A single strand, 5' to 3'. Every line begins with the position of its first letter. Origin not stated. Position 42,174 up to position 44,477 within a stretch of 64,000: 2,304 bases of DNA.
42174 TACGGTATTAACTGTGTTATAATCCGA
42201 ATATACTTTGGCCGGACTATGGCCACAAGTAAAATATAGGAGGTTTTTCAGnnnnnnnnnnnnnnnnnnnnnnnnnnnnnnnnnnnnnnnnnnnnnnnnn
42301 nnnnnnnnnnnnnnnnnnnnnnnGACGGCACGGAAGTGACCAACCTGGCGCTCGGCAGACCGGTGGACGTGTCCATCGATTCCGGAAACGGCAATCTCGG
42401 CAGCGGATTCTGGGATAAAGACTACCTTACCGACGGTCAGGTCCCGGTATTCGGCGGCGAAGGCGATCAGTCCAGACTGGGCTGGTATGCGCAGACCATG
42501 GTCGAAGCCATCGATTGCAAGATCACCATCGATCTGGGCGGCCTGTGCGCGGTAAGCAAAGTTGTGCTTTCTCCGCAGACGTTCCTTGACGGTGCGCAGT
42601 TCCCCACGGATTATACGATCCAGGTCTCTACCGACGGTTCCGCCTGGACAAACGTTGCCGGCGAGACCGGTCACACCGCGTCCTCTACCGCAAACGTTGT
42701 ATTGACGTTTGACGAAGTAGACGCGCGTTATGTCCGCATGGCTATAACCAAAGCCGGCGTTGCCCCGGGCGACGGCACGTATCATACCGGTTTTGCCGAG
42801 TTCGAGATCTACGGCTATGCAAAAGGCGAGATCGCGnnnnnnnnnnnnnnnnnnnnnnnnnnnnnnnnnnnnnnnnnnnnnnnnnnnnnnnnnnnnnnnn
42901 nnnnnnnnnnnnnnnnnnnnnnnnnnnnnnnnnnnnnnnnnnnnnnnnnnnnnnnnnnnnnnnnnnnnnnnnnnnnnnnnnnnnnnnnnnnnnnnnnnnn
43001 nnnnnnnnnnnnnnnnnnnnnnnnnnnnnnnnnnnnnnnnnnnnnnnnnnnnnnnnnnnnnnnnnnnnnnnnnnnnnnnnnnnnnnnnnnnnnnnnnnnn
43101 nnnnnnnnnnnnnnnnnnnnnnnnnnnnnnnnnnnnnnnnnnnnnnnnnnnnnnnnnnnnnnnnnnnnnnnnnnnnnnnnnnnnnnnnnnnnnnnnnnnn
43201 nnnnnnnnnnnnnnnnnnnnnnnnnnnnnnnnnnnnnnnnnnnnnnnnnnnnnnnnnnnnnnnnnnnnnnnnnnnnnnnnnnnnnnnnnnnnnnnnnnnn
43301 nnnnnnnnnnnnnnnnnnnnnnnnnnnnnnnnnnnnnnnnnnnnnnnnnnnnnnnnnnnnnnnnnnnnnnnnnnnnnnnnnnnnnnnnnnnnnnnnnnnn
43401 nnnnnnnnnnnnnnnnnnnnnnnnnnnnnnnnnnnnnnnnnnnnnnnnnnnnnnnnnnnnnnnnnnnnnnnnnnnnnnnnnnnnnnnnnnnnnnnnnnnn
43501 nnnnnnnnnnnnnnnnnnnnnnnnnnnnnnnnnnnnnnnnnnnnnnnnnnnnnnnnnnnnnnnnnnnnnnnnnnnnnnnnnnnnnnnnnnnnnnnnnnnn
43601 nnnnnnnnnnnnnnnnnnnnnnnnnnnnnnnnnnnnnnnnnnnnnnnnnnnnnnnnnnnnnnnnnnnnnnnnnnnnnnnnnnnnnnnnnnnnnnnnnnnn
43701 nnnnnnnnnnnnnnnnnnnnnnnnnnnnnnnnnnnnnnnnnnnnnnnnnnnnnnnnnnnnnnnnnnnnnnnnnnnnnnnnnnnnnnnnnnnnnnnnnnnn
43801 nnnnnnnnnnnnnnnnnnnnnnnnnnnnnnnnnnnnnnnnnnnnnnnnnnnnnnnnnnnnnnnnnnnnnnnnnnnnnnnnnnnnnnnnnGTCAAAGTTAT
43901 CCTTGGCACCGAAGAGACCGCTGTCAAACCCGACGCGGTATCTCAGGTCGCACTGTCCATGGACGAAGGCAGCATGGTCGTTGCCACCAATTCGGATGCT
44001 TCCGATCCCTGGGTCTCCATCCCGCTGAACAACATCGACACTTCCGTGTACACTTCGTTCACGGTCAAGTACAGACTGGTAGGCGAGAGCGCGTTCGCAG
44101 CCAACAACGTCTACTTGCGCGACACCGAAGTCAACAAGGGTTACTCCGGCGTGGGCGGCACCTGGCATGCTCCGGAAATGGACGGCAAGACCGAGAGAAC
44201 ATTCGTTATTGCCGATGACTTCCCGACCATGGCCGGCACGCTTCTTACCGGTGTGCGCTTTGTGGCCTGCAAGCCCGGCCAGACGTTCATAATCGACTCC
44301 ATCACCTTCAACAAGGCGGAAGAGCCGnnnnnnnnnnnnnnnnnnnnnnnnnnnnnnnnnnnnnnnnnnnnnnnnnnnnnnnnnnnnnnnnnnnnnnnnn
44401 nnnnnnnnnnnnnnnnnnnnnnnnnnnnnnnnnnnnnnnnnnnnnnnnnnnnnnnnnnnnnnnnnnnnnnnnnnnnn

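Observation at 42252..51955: Cluster of three large paralogous sortase-anchored surface proteins built from F5/8-type-C (CBM32-like) domains and a novel about 110-aa repeat module; sorting signals are (S/P)PxTG-type in two and LPGTG in one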

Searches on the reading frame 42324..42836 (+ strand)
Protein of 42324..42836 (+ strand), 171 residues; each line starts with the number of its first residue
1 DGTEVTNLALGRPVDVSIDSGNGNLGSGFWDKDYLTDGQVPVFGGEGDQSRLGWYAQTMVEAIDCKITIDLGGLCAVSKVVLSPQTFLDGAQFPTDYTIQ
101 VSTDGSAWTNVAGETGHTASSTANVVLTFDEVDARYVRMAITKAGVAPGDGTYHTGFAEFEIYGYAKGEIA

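Call 60: search_solved_structures(query=window:42324-42836:+, max_evalue=0.01)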
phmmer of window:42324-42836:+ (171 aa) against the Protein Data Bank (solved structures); distinct sequences matched with E-value up to 0.01: 7.
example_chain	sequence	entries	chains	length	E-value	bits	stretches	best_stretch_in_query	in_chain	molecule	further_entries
2j7m_A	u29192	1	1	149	4.6e-07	33.2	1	42-163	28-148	HYALURONIDASE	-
2j1a_A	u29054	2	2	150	4.7e-07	33.1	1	42-163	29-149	HYALURONIDASE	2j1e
2v5d_A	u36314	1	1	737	8.4e-06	29.1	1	42-162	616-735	O-GLCNACASE NAGJ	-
4a41_A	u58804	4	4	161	0.0075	19.4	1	42-141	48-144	ALPHA-N-ACETYLGLUCOSAMINIDASE FAMILY PROTEIN | Alpha-N-acetylglucosaminidase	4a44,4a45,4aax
7wdt_A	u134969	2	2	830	0.0076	19.4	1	87-143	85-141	Beta-N-acetylhexosaminidase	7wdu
6yxz_JJJ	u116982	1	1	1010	0.0096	19.1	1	87-143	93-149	Beta-N-acetylhexosaminidase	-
6z14_JJJ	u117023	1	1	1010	0.0096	19.1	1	87-143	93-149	Beta-N-acetylhexosaminidase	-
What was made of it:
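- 42408..42752 (+): P1 F5/8 type C (discoidin, CBM32-like) domain, aa 53-167. The nearest solved sequences are the C. perfringens GH84 CBM32 modules 2j7m, 2j1a and 2v5d, E 5e-7 (call 60).
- On F5/8 type C (discoidin) / CBM32: P1: yes (2j7m, 2j1a, 2v5d; E 5e-7; call 60).
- Closest known: CBM32 / F5/8 type C modules of Clostridium perfringens GH84 enzymes. Same: P1's discoidin domain is a detectable sequence relative (E 5e-7; call 60).
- P1's copy is nearest to the CBM32 modules of C. perfringens GH84 enzymes (call 60). All three keep a discoidin domain, whose characterised bacterial relatives bind sugars (call 60).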

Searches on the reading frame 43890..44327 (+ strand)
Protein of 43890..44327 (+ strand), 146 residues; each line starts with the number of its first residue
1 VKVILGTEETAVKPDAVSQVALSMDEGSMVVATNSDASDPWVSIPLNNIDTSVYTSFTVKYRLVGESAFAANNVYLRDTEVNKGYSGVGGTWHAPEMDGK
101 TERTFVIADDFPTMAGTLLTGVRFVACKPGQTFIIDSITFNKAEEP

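Call 59: search_protein_families(library=pfam, proteins=[window:43890-44327:+], max_evalue=1)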
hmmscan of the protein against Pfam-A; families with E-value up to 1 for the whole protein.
seq(146 aa): 0 families
